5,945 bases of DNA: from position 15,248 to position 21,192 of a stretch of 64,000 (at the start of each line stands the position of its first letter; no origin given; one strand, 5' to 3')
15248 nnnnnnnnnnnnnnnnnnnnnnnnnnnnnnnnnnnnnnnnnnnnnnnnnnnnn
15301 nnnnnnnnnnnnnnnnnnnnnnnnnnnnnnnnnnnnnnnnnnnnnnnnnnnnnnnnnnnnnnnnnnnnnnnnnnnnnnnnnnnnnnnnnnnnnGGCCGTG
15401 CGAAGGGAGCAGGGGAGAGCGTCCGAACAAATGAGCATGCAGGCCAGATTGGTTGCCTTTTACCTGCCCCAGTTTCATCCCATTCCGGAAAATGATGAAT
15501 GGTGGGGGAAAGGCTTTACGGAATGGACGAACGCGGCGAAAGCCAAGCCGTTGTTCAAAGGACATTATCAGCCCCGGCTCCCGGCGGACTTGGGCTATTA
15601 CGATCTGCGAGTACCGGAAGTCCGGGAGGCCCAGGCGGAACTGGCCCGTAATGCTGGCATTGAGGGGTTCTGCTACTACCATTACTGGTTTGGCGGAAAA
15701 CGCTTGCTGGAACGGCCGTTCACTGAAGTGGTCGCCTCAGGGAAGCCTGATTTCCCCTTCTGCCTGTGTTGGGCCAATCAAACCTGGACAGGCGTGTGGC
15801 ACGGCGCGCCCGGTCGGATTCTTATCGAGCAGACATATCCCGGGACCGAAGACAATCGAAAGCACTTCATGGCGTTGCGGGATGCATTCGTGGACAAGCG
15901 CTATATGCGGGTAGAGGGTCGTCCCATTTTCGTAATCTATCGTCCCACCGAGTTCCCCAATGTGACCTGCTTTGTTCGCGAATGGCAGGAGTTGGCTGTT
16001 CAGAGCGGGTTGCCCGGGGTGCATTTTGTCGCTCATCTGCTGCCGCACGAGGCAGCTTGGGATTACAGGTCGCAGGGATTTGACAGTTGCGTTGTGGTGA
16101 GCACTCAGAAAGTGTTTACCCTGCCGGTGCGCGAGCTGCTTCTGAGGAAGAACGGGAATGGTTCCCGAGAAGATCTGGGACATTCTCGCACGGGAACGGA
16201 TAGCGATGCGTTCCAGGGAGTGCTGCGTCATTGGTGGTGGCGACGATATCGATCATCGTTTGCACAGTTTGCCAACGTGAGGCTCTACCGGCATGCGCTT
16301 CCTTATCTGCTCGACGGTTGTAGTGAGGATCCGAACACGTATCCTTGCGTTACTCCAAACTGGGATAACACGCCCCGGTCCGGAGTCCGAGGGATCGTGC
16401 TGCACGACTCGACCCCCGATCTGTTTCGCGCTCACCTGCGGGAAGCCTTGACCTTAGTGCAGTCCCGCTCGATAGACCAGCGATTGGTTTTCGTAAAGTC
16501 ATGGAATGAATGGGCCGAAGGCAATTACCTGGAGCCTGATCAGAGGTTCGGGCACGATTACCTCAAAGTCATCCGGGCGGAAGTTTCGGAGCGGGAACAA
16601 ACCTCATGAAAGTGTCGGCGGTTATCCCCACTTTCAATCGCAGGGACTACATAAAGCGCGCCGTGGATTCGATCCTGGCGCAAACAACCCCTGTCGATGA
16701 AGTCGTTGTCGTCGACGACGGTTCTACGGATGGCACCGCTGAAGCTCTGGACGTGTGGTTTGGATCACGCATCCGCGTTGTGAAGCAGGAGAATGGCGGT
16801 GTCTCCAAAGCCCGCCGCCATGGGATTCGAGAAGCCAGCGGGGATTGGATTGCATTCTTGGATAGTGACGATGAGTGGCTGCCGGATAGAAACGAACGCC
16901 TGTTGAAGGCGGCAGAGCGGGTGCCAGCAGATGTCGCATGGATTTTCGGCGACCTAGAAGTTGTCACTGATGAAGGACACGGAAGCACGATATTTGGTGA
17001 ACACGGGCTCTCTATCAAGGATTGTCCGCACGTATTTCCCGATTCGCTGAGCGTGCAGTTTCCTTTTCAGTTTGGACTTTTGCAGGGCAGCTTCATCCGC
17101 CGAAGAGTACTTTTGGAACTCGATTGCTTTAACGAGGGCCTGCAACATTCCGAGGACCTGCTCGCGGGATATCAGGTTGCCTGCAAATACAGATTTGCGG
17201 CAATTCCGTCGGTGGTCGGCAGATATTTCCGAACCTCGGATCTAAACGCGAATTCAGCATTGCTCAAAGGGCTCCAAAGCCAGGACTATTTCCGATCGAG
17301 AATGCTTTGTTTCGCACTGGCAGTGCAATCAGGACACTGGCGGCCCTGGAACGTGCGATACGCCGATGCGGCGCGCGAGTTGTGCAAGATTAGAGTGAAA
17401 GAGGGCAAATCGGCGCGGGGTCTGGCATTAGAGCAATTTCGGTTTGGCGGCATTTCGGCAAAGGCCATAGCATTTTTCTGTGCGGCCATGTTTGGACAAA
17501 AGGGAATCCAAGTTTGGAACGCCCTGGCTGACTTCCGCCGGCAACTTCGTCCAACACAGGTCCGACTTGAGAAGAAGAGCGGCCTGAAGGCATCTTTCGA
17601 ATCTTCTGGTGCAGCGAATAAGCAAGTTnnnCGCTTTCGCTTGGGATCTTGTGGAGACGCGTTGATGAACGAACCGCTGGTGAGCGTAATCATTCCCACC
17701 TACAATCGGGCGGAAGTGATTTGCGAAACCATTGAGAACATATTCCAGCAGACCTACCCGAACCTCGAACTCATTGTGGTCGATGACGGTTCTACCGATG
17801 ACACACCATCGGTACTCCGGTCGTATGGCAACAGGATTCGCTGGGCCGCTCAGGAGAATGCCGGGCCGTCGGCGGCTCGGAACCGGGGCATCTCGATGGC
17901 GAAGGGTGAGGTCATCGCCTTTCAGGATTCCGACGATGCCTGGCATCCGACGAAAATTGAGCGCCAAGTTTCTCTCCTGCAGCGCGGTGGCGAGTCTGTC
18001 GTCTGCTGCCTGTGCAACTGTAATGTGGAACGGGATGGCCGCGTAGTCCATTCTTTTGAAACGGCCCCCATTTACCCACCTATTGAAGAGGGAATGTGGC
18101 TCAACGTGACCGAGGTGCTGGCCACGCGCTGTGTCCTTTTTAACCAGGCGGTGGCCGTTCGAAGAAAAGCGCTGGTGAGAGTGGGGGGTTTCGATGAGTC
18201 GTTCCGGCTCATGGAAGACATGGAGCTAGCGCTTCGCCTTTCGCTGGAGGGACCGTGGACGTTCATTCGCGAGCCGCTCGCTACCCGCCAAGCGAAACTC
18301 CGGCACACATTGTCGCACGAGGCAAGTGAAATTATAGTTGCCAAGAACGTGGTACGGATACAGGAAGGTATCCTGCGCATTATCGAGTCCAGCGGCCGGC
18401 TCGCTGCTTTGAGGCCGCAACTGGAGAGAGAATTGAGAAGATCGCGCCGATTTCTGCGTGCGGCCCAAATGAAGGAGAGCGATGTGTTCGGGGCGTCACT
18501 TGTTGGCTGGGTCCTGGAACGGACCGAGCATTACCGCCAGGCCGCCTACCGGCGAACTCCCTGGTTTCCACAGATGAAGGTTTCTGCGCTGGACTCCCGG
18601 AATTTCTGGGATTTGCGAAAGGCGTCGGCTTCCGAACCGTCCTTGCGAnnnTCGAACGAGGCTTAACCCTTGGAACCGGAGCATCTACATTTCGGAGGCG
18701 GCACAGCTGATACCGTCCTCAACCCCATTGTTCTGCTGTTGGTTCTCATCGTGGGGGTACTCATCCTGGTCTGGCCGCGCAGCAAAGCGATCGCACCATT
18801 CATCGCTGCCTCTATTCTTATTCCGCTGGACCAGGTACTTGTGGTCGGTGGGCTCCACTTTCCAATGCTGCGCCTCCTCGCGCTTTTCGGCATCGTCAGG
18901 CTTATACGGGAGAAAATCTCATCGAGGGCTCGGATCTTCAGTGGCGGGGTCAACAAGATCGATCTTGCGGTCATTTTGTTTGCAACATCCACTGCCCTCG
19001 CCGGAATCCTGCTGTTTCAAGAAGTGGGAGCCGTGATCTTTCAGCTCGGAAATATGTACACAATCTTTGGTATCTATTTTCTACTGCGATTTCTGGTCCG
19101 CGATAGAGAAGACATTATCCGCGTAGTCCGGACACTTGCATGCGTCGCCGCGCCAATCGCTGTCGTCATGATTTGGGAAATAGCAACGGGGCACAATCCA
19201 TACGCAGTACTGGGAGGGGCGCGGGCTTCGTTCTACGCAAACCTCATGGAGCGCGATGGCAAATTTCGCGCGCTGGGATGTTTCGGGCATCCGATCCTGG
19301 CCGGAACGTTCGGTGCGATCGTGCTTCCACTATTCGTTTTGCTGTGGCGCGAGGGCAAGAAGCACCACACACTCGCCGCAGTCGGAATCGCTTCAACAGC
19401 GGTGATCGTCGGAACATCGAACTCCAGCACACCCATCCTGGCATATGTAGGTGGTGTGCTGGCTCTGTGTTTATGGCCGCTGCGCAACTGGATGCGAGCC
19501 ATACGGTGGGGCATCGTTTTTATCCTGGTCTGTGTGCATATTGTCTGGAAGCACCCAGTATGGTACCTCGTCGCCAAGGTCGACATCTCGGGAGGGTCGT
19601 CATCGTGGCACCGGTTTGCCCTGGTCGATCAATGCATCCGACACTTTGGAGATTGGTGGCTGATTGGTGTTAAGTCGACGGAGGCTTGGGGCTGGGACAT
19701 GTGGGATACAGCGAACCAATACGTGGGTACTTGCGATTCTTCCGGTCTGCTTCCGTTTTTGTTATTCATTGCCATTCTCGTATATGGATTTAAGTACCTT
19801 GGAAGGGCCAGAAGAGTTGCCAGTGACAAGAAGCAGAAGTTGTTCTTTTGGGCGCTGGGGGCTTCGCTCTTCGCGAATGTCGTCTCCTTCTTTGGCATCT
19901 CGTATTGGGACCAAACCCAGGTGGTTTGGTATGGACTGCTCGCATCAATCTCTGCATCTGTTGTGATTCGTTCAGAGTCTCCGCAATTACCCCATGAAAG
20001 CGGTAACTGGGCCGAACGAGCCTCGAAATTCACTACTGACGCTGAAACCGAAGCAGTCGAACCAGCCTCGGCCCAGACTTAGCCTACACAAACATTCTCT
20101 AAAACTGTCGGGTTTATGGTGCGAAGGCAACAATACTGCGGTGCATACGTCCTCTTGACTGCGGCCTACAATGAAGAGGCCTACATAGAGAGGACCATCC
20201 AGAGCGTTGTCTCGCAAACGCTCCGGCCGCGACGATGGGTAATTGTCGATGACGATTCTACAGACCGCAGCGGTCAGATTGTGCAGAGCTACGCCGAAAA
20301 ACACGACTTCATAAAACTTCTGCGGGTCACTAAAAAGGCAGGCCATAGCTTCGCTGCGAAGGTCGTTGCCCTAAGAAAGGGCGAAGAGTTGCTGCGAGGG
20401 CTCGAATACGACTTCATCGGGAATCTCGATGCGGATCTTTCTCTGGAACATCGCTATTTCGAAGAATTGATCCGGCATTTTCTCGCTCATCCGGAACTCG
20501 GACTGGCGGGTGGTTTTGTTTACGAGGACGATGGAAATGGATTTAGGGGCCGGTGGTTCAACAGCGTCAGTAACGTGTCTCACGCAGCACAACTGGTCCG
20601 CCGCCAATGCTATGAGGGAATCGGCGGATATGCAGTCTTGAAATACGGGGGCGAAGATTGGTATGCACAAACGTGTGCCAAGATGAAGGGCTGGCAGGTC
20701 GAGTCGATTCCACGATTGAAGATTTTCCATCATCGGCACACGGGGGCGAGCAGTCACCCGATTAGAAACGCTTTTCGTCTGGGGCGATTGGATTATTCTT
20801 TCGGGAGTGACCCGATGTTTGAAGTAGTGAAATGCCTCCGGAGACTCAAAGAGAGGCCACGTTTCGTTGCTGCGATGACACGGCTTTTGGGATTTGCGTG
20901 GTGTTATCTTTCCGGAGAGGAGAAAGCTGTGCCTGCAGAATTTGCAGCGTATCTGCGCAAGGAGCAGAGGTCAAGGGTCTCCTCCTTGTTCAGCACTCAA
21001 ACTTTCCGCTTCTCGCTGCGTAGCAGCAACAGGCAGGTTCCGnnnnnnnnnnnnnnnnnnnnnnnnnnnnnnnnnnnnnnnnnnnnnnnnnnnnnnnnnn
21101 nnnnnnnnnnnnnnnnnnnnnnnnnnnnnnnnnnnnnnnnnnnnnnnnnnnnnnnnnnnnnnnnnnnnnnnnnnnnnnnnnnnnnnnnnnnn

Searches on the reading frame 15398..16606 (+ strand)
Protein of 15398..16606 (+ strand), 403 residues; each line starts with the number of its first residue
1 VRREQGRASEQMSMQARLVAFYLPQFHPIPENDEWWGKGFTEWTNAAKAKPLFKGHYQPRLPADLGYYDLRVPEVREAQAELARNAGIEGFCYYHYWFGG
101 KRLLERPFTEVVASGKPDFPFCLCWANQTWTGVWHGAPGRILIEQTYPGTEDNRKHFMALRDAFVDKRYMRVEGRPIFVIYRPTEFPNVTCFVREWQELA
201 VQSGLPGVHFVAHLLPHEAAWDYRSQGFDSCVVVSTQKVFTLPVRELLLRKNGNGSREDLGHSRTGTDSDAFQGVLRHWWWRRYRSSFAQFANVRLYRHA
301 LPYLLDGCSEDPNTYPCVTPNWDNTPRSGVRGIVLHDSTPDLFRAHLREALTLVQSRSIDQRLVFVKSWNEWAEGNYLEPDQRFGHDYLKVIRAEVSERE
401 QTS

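Call 16: search_protein_families(library=pfam, proteins=[window:15398-16606:+], max_evalue=0.001)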
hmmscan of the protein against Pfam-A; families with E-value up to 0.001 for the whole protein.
window:15398-16606:+ (403 aa): 1 family
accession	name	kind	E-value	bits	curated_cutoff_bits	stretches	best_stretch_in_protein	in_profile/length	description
PF14307.12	Glyco_tran_WbsX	-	5.7e-137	457.3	25.1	1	19-392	2-350/350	Glycosyltransferase WbsX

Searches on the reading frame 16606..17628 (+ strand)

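Call 16: search_protein_families(library=pfam, proteins=[window:16606-17628:+], max_evalue=0.001)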
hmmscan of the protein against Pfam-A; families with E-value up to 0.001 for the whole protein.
window:16606-17628:+ (341 aa): 4 families
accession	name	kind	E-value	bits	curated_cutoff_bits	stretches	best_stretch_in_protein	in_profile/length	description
PF00535.33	Glycos_transf_2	-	2.4e-37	128.9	23.3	1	4-112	1-112/168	Glycosyl transferase family 2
PF13641.12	Glyco_tranf_2_3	-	1.8e-13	51.5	27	1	3-100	3-108/230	Glycosyltransferase like family 2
PF10111.15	Glyco_tranf_2_2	-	2.3e-09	37.6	27.3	1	6-103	3-106/276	Glycosyltransferase like family 2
PF13704.12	Glyco_tranf_2_4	-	1.6e-05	25.8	27.5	1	11-89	2-82/98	Glycosyl transferase family 2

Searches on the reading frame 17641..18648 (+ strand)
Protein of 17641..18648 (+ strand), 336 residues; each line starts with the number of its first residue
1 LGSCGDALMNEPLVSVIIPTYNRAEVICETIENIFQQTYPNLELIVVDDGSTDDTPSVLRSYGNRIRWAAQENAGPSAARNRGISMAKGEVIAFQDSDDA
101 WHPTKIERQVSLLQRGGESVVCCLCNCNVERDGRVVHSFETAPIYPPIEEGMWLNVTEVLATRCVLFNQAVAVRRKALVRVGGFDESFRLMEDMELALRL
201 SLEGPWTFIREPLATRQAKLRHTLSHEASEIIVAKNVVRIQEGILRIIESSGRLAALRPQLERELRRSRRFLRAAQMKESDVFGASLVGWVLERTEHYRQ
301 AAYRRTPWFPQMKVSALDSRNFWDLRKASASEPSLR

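Call 16: search_protein_families(library=pfam, proteins=[window:17641-18648:+], max_evalue=0.001)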
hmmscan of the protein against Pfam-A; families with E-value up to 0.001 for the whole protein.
window:17641-18648:+ (336 aa): 4 families
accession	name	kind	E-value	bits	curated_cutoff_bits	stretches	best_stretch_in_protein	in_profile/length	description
PF00535.33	Glycos_transf_2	-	1.7e-37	129.4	23.3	1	15-165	1-157/168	Glycosyl transferase family 2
PF10111.15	Glyco_tranf_2_2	-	2.8e-23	83.2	27.3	1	15-202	1-201/276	Glycosyltransferase like family 2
PF13641.12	Glyco_tranf_2_3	-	1.3e-20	74.9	27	1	14-204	3-198/230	Glycosyltransferase like family 2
PF13632.12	Glyco_trans_2_3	-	0.00057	20.2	27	1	95-208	5-114/198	Glycosyl transferase family group 2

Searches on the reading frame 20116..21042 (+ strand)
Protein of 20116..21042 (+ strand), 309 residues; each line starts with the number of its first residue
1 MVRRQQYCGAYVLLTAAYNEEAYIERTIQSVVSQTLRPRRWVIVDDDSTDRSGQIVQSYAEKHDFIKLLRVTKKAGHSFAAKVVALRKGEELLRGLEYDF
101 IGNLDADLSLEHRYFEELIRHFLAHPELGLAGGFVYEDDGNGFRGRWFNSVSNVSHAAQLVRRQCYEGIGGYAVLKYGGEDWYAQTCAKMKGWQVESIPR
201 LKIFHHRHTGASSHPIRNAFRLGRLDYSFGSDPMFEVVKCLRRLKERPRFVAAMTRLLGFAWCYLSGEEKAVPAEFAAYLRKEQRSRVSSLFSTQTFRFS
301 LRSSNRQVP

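Call 16: search_protein_families(library=pfam, proteins=[window:20116-21042:+], max_evalue=0.001)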
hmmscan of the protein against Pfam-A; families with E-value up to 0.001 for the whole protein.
window:20116-21042:+ (309 aa): 2 families
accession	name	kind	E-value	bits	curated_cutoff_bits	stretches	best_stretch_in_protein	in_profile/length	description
PF00535.33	Glycos_transf_2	-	3.7e-20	73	23.3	1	15-146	4-127/168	Glycosyl transferase family 2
PF13641.12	Glyco_tranf_2_3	-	1.6e-05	25.5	27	1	13-139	5-127/230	Glycosyltransferase like family 2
